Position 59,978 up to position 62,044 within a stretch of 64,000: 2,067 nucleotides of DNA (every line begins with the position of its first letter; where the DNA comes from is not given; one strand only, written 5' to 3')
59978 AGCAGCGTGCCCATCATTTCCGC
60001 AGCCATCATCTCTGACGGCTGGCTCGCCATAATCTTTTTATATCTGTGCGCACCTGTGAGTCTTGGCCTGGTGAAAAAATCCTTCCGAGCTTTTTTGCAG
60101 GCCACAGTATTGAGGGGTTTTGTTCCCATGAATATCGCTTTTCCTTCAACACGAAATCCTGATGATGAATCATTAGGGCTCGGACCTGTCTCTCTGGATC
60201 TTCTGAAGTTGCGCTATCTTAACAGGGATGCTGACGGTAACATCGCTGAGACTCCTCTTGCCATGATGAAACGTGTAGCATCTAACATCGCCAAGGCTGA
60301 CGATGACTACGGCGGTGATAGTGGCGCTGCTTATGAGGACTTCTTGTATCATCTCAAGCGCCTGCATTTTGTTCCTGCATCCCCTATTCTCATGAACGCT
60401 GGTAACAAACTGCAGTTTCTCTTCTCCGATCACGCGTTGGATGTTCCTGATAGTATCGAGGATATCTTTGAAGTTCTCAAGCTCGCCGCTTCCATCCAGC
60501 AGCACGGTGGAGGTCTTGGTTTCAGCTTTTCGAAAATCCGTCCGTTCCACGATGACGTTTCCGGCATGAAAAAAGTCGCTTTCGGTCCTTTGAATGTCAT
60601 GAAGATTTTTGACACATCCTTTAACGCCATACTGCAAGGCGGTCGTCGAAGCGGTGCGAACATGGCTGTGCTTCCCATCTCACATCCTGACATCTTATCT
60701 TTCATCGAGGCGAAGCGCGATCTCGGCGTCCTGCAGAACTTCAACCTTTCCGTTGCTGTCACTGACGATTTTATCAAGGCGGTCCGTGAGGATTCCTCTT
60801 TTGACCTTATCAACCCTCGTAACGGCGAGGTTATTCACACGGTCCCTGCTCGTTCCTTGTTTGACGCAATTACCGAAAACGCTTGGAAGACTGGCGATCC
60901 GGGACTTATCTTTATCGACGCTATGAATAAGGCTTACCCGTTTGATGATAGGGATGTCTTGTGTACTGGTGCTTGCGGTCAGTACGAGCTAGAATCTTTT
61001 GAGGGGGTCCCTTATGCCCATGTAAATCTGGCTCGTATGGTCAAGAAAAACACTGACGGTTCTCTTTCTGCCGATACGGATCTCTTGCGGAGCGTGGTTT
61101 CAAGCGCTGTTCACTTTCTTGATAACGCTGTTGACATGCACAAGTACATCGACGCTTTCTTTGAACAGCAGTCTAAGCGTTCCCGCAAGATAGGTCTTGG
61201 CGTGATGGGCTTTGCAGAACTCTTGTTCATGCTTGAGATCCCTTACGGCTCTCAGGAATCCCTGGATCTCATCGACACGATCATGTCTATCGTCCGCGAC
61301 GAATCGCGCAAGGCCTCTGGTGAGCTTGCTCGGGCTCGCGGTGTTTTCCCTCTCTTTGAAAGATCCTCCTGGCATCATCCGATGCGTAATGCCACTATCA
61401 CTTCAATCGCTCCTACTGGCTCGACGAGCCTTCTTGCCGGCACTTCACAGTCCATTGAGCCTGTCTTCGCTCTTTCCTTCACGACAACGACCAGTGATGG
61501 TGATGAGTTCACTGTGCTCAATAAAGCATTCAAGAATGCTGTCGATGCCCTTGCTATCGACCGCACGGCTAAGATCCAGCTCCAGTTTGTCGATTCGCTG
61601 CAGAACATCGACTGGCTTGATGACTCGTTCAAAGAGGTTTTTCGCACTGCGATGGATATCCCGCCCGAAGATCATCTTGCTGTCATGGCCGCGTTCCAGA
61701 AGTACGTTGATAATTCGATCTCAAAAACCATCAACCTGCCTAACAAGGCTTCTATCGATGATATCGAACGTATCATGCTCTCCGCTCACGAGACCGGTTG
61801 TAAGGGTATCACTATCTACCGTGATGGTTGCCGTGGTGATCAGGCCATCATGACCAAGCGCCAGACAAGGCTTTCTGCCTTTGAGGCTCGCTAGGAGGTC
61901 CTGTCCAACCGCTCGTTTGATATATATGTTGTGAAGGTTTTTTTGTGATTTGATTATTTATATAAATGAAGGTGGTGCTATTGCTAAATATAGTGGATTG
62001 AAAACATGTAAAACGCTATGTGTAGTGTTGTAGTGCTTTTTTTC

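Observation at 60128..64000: Tandem class II ribonucleotide reductase paralogs; the upstream copy has lost the N-x-C-x-E and redox-cysteine residues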

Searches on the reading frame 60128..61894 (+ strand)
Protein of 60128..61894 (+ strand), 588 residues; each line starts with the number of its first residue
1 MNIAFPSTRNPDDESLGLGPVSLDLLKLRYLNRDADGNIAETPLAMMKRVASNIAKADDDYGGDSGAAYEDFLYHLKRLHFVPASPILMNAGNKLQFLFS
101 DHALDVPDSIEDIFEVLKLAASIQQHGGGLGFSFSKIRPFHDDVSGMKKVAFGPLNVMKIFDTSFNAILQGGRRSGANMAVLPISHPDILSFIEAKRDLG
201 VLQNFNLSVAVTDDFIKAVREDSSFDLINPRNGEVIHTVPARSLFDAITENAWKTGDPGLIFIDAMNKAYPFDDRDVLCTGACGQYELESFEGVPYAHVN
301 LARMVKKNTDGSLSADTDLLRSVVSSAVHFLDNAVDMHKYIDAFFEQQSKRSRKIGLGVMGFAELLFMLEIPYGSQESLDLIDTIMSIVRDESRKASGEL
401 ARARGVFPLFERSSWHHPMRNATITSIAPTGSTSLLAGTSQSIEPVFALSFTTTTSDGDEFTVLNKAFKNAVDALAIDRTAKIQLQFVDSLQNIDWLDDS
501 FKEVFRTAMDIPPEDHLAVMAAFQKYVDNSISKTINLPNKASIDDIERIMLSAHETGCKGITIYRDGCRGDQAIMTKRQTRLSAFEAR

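Call 3: search_protein_families(library=pfam, proteins=[window:60128-61894:+], max_evalue=0.01)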
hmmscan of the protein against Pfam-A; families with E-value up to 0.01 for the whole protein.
window:60128-61894:+ (588 aa): 2 families
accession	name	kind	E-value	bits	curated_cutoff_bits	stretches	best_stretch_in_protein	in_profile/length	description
PF02867.20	Ribonuc_red_lgC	-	1.6e-109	367.4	23.9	2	104-417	6-346/523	Ribonucleotide reductase, barrel domain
PF00317.26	Ribonuc_red_lgN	-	1e-15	58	28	1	18-95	3-76/77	Ribonucleotide reductase, all-alpha domain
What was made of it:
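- On Functional class II ribonucleotide reductase (NrdJ): Pfam PF02867 at 1.6e-109 and PF00317 at 1e-15 (call 3).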

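Call 4: search_protein_families(library=ncbifam, proteins=[window:60128-61894:+], max_evalue=0.01)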
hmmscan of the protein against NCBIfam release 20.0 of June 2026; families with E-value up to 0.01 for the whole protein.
window:60128-61894:+ (588 aa): 21 families
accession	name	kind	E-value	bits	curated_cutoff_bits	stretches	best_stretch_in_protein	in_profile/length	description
NF006417.0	PRK08665.1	equivalog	6.6e-188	626.5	961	1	13-580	7-579/759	vitamin B12-dependent ribonucleotide reductase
TIGR02504.1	NrdJ_Z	equivalog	8.4e-165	549.7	399.95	1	24-574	3-606/606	adenosylcobalamin-dependent ribonucleoside-diphosphate reductase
NF005010.0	PRK06406.1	subfamily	5.3e-160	534.2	1125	2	71-579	222-730/771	vitamin B12-dependent ribonucleotide reductase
TIGR02506.1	NrdE_NrdA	equivalog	2.1e-89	300.6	341.05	2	26-416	7-428/616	ribonucleoside-diphosphate reductase subunit alpha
NF006207.0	PRK08332.1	equivalog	2.5e-88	296.8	2400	3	131-269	702-843/1684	vitamin B12-dependent ribonucleotide reductase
NF006577.0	PRK09102.1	equivalog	4.2e-78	263.1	620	2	42-275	43-271/604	ribonucleoside-diphosphate reductase subunit alpha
NF005122.0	PRK06556.1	equivalog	3.3e-74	250.2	859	3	202-414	285-494/960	vitamin B12-dependent ribonucleotide reductase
NF005401.0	PRK06948.1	subfamily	6.6e-69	233.1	906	1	44-577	34-593/604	ribonucleotide reductase-like protein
NF005991.0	PRK08115.1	equivalog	5.4e-66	223.2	854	3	236-412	430-605/858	vitamin B12-dependent ribonucleotide reductase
NF005544.0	PRK07207.1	equivalog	4.9e-56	190.1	965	3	235-416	539-721/965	ribonucleoside-diphosphate reductase subunit alpha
NF005101.0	PRK06539.1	equivalog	5e-56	190.2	988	3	418-560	613-754/822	ribonucleoside-diphosphate reductase subunit alpha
NF005736.0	PRK07562.1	equivalog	1.2e-53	182.1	1737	4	203-413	395-603/1222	vitamin B12-dependent ribonucleotide reductase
NF006279.0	PRK08447.1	equivalog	9.2e-47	159.9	1082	3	25-233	144-352/789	ribonucleoside-diphosphate reductase subunit alpha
NF009029.0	PRK12365.1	equivalog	7.9e-45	153.2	1350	3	237-416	624-803/1046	ribonucleoside-diphosphate reductase subunit alpha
NF005483.0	PRK07088.1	equivalog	7.1e-42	143.5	1214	2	23-253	163-395/764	ribonucleoside-diphosphate reductase subunit alpha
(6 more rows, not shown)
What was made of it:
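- On Functional class II ribonucleotide reductase (NrdJ): TIGR02504 scores 550 bits against a cutoff of 400 (call 4).
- On NCBIfam NF005401 (PRK06948) 'ribonucleotide reductase-like protein': 233 bits against a cutoff of 906 (call 4).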

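Call 5: search_solved_structures(query=window:60128-61894:+, show_alignments=2)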
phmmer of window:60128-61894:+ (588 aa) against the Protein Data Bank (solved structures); distinct sequences matched with E-value up to 0.001: 33.
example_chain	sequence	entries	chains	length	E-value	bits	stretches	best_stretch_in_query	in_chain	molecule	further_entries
1xjk_A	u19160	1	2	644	1.5e-99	337.5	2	91-415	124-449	ribonucleotide reductase, B12-dependent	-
1xje_A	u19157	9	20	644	1.6e-99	337.5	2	91-415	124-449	ribonucleotide reductase, B12-dependent | Ribonucleoside-diphosphate reductase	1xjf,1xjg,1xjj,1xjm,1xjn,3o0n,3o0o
5im3_A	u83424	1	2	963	1.8e-44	155.7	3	238-417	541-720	Ribonucleoside-diphosphate reductase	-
7b9p_A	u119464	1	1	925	5.3e-40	140.9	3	115-420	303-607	Vitamin B12-dependent ribonucleotide reductase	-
7b9q_A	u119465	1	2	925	5.4e-40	140.9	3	115-420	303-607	Vitamin B12-dependent ribonucleotide reductase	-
6dqw_A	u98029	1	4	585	7.2e-36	127.3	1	70-566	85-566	Ribonucleoside-diphosphate reductase, alpha chain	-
7agj_A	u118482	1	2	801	4.7e-35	124.6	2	23-231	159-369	Ribonucleoside-diphosphate reductase subunit alpha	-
6l3r_A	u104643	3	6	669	1.9e-34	122.6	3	29-231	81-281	Ribonucleoside-diphosphate reductase large subunit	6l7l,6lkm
2wgh_A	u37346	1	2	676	2e-34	122.5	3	29-231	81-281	RIBONUCLEOSIDE-DIPHOSPHATE REDUCTASE LARGE SUBUNIT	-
3hnc_A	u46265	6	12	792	3.6e-34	121.7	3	29-231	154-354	Ribonucleoside-diphosphate reductase large subunit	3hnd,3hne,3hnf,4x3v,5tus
5d1y_A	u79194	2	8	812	4.1e-34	121.5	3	29-231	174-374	Ribonucleoside-diphosphate reductase large subunit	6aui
1zyz_A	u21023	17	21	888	2.5e-31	112.3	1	27-413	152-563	Ribonucleoside-diphosphate reductase large chain 1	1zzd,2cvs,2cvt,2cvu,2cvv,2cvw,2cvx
3s8a_A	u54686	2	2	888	5e-31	111.3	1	27-413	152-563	Ribonucleoside-diphosphate reductase large chain 1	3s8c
3tb9_A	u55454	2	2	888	1.3e-30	110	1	27-413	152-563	Ribonucleoside-diphosphate reductase large chain 1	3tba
6dqx_A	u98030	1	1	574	8.2e-27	97.4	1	68-562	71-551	Ribonucleoside-diphosphate reductase, alpha chain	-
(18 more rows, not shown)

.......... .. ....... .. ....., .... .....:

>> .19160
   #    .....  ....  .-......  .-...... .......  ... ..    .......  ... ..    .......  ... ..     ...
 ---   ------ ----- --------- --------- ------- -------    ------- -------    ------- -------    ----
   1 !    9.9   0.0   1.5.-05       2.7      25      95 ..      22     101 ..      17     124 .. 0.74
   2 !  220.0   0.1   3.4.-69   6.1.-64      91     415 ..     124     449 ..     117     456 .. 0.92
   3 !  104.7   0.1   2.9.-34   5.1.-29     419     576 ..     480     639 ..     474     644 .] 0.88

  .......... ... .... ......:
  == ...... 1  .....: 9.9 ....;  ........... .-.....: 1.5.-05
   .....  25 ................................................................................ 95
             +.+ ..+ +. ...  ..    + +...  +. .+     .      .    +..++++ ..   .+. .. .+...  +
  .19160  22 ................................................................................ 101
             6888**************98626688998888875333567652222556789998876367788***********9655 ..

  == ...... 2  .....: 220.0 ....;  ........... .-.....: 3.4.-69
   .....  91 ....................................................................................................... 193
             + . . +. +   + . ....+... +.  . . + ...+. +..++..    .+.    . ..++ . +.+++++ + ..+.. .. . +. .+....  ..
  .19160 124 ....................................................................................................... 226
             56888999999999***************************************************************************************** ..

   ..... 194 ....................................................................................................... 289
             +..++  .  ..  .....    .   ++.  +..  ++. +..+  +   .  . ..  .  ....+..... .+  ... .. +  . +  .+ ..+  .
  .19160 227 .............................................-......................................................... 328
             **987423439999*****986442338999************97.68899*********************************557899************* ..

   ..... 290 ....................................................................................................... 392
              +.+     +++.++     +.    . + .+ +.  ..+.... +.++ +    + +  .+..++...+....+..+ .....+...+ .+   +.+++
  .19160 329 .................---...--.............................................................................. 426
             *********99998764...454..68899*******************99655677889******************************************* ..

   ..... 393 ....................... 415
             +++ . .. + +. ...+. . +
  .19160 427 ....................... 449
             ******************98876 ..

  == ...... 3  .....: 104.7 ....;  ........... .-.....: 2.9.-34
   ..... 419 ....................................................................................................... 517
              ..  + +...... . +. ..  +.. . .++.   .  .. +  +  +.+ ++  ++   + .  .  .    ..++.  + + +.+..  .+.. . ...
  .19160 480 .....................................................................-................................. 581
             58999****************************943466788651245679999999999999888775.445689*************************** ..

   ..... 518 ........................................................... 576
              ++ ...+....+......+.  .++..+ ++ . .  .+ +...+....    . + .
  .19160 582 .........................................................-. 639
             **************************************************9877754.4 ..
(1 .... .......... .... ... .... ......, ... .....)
